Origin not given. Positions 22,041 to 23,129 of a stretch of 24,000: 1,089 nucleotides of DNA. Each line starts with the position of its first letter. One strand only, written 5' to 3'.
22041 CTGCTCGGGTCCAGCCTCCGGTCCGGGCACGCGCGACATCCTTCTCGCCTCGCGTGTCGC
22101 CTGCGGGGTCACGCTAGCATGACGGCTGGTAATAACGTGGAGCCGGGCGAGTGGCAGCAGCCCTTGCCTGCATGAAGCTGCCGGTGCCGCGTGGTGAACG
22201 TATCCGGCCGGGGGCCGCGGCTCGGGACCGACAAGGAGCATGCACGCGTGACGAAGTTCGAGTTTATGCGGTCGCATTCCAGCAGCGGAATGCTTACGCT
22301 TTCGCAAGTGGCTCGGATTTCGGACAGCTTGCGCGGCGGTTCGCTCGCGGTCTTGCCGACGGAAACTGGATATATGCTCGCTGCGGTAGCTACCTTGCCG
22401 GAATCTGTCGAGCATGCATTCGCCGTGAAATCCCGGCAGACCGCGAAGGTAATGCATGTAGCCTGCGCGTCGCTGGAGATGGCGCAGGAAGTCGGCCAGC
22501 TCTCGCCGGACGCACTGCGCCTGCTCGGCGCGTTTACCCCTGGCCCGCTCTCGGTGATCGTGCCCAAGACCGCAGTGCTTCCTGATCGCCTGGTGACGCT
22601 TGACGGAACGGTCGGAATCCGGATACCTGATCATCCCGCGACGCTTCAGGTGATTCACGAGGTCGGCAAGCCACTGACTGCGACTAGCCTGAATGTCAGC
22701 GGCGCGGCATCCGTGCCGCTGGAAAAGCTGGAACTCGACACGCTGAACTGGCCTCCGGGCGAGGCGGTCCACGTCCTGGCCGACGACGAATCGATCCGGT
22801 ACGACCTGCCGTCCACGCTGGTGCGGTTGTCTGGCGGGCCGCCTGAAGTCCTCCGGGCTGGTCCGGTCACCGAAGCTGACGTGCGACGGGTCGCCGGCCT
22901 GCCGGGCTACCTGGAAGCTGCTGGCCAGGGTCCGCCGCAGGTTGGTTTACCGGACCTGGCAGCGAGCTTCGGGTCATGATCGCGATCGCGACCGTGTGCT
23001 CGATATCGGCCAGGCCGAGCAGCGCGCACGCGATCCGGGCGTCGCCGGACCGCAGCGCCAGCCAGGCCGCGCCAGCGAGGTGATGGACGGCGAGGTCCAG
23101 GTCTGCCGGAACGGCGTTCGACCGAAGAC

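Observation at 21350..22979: Head-to-head pair of stand-alone YrdC/Sua5-family paralogues, one canonical and one with a half-broken catalytic tetrad, in a lower-GC patch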

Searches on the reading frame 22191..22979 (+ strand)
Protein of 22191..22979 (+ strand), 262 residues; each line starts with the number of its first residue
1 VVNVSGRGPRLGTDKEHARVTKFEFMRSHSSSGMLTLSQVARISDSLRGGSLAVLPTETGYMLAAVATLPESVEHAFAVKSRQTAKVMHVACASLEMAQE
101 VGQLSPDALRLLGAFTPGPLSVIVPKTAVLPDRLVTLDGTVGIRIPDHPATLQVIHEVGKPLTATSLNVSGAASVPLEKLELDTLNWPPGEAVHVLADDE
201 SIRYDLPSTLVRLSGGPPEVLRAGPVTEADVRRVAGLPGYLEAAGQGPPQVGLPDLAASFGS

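Call 3: search_protein_families(library=pfam, proteins=[window:22191-22979:+], max_evalue=0.01)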
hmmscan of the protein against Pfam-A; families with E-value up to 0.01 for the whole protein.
window:22191-22979:+ (262 aa): 1 family
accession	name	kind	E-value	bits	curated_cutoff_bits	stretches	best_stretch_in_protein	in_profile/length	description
PF01300.24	Sua5_yciO_yrdC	-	6.9e-38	130.4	25.1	1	47-224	3-178/178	Telomere recombination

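Call 4: search_protein_families(library=ncbifam, proteins=[window:22191-22979:+], max_evalue=0.01)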
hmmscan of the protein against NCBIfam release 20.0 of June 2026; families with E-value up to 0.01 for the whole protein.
window:22191-22979:+ (262 aa): 2 families
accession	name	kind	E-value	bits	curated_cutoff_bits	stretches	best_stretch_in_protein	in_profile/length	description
TIGR00057.1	TIGR00057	equivalog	1.5e-37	128.8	123.2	1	38-233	9-199/202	L-threonylcarbamoyladenylate synthase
NF007919.1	PRK10634.1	equivalog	1.1e-10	41.3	175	1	46-175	4-136/176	L-threonylcarbamoyladenylate synthase type 1 TsaC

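Call 10: search_solved_structures(query=window:22191-22979:+, show_alignments=2, max_evalue=0.001)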
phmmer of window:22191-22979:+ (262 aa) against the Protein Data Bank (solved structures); distinct sequences matched with E-value up to 0.001: 10.
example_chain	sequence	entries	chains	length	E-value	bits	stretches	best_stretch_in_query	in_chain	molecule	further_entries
9d3h_A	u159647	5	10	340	9.5e-19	71.2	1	43-228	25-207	Threonylcarbamoyl-AMP synthase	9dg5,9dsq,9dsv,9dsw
2eqa_A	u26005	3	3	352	1.5e-18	70.5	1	41-237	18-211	Hypothetical protein ST1526 | Putative uncharacterized protein ST1526 | YrdC/Sua5 family protein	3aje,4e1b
6f89_A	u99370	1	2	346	3.3e-18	69.5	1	45-236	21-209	Threonylcarbamoyl-AMP synthase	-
6f87_A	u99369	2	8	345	3.3e-18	69.5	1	45-236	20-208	Threonylcarbamoyl-AMP synthase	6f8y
1jcu_A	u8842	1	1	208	5.3e-18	68.8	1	46-225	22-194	conserved protein MTH1692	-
8ide_A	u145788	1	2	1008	4.3e-14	56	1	38-238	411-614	N(6)-L-threonylcarbamoyladenine synthase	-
1kk9_A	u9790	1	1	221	2.2e-10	43.8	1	8-182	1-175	probable translation factor yciO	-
1k7j_A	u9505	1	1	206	2.3e-09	40.5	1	45-182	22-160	Protein yciO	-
1hru_A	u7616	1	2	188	1.1e-06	31.7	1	42-173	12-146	YRDC GENE PRODUCT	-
2mx1_A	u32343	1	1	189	1.2e-06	31.6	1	44-173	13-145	Threonylcarbamoyl-AMP synthase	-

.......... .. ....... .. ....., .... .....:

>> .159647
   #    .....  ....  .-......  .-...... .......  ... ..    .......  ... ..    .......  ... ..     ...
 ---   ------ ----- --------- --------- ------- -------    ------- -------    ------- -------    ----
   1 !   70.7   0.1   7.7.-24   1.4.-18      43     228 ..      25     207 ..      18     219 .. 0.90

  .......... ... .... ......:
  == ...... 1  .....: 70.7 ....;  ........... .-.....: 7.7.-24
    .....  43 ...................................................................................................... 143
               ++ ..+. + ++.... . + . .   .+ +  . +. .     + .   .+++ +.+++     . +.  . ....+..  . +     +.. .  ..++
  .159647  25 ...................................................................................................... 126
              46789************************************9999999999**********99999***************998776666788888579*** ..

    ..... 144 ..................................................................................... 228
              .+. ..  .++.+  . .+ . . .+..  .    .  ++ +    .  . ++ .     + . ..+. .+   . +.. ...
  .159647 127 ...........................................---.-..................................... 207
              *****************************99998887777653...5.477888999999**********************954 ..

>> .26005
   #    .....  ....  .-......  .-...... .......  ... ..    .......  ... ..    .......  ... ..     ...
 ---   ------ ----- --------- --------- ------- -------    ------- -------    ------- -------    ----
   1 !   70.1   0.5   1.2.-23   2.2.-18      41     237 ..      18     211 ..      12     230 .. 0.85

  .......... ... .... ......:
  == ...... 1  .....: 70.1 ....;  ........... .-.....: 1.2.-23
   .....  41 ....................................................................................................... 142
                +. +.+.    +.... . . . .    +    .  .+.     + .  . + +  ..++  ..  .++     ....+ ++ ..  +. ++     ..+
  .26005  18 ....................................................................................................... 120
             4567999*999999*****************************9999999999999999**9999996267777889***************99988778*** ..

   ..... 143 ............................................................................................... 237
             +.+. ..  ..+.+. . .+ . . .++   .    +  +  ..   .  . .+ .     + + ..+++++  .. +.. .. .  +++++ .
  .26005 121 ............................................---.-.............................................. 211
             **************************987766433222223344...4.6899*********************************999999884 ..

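Call 29: find_homologous_proteins(query=window:22290-22979:+, max_evalue=1e-8)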
Query window:22290-22979:+ (229 aa): 656 proteins with E <= 1e-8 among 4278 candidates; the best 120 are listed.
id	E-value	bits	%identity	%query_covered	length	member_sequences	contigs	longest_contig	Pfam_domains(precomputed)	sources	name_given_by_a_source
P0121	3.3e-140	483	100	100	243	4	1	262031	PF01300.25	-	-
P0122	2.3e-89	317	73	93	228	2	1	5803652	PF01300.25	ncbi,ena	-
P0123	7.3e-89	315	74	91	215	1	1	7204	PF01300.25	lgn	-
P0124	8.0e-89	315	71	93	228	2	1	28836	PF01300.25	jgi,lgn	jgi:L-threonylcarbamoyladenylate synthase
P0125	9.7e-89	315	71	93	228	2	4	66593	PF01300.25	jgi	jgi:L-threonylcarbamoyladenylate synthase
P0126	3.2e-88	313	71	93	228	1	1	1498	PF01300.25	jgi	jgi:L-threonylcarbamoyladenylate synthase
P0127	2.0e-87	311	73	92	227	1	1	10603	PF01300.25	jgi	jgi:L-threonylcarbamoyladenylate synthase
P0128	3.9e-87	310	72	93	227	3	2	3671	PF01300.25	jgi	jgi:L-threonylcarbamoyladenylate synthase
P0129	9.7e-87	308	69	93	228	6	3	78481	PF01300.25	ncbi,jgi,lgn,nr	ncbi:MAG TPA: L-threonylcarbamoyladenylate synthase [Streptosporangiaceae bacterium]|jgi:L-threonylc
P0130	1.2e-86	308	70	93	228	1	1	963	PF01300.25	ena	-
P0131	1.7e-86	308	70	93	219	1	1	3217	PF01300.25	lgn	-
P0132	2.1e-86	307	70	91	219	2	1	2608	PF01300.25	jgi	jgi:L-threonylcarbamoyladenylate synthase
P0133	6.5e-86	306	72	91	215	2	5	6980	PF01300.25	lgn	-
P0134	7.7e-86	305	71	93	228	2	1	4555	PF01300.25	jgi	jgi:L-threonylcarbamoyladenylate synthase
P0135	1.2e-85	305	69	93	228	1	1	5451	PF01300.25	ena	-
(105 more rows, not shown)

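Call 42: search_protein_representatives(protein=window:22290-22979:+)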
Query: 229 residues. Proteins with E-value up to 0.001 (for the whole library): 17331; up to 1e-10: 6913; up to 1e-30: 20. The best 150 are listed.
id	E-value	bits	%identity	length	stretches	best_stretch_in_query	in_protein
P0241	1.9e-59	217.5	71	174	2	1-119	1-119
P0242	1.0e-58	215.1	55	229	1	2-211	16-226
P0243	9.8e-58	211.9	52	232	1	3-215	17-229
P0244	1.6e-53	198.1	50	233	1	4-210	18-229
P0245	5.1e-48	180.1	49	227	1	2-209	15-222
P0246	1.0e-47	179.2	52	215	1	2-199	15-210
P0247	1.6e-47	178.5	50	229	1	1-209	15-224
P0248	2.9e-47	177.6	61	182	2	105-203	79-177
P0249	7.1e-46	173.1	61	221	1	2-149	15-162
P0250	3.3e-43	164.4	57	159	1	55-195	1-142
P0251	1.6e-42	162.1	42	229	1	2-208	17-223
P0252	1.6e-38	149.1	45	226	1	2-201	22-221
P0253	1.7e-36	142.4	43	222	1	2-200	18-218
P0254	2.1e-36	142.1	48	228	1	2-212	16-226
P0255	1.2e-35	139.7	59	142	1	2-129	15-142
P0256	3.3e-35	138.3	38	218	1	2-198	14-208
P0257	1.3e-32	129.8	40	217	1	2-202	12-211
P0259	1.8e-31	126.1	40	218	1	1-199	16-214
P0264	3.1e-29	118.7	36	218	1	6-201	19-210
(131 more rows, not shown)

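Call 46: list_cluster_members(proteins=[P0242, P0243, P0245, P0246, P0251, P0253, P0256, P0257, P0259, P0264])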
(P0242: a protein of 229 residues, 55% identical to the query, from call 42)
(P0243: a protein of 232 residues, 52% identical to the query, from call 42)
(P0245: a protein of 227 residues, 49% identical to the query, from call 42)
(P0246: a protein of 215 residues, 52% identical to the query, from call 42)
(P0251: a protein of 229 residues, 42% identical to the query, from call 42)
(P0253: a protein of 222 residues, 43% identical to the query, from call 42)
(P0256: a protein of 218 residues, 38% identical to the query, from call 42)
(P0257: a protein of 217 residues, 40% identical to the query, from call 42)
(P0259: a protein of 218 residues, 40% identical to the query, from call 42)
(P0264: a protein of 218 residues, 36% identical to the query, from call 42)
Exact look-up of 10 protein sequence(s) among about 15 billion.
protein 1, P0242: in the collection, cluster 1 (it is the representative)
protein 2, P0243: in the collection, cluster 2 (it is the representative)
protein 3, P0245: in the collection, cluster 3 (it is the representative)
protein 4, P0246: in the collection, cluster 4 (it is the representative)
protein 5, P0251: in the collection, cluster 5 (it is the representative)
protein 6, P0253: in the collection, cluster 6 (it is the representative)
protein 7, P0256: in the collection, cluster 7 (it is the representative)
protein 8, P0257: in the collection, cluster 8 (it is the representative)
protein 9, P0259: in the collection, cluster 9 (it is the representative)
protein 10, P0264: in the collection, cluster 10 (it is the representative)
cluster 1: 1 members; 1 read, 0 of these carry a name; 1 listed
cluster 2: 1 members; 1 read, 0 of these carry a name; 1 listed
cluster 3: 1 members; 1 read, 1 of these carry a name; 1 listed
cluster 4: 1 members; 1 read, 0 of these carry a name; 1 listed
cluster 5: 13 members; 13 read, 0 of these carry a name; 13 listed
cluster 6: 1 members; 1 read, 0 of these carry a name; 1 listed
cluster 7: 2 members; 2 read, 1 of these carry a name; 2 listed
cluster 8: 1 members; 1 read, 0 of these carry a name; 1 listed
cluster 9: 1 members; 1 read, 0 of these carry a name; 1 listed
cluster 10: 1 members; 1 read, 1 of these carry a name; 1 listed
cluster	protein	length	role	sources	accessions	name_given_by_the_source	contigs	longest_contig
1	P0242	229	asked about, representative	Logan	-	-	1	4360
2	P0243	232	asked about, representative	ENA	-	-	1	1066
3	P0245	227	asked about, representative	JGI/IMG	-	L-threonylcarbamoyladenylate synthase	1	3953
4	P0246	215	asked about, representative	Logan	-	-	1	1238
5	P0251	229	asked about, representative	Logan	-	-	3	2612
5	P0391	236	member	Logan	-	-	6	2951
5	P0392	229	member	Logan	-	-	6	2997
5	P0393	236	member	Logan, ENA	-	-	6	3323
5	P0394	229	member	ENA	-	-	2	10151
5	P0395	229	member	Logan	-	-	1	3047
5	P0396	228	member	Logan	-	-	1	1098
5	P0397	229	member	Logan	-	-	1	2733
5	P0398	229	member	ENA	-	-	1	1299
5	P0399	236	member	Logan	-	-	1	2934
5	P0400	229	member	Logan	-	-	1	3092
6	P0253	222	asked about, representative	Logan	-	-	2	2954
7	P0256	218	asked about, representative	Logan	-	-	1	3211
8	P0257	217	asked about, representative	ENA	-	-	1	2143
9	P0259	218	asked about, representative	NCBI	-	-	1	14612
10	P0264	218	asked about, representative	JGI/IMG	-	L-threonylcarbamoyladenylate synthase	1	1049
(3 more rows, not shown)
